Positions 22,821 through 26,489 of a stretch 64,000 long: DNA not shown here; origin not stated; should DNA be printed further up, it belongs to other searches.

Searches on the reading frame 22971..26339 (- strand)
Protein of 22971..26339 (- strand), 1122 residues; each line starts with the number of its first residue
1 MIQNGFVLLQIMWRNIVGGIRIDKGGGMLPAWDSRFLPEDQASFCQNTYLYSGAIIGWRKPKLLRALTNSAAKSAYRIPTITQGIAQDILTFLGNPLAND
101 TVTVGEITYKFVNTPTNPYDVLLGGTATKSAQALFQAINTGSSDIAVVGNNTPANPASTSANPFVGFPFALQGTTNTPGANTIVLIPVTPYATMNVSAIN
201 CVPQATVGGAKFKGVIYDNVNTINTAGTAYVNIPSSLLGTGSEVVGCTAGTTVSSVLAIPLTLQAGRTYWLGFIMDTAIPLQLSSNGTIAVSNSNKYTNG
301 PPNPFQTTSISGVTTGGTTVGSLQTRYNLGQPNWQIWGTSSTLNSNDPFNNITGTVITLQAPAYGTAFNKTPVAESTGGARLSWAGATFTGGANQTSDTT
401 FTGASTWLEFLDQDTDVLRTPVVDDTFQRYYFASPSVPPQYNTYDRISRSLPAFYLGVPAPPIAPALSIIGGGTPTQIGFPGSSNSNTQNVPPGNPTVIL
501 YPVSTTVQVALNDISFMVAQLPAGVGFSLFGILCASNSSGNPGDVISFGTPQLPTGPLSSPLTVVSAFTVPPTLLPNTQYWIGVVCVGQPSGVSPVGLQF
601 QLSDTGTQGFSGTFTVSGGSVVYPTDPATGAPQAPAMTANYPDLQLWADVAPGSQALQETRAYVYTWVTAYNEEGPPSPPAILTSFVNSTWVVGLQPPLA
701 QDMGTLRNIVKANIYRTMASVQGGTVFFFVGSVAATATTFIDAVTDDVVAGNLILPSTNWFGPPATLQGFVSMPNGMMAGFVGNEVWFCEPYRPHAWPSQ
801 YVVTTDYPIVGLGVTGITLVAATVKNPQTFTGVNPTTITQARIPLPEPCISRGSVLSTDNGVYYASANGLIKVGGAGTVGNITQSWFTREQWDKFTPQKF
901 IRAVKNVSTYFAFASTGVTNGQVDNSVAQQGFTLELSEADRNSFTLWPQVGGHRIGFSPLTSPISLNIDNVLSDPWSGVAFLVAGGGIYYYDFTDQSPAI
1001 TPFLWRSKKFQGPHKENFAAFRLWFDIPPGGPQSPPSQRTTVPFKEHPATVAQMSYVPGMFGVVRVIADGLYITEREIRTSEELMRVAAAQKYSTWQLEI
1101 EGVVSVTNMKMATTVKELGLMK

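Call 15: search_protein_families(library=phrogs, proteins=[window:22971-26339:-], max_evalue=0.001)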
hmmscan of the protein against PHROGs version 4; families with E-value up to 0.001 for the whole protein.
window:22971-26339:- (1122 aa): 2 families
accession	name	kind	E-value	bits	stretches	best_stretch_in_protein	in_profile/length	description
phrog_511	-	head and packaging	7.3e-104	349.8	1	393-1119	370-859/862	internal virion protein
phrog_17680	-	unknown function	3.3e-21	77.1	1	634-802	127-285/356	-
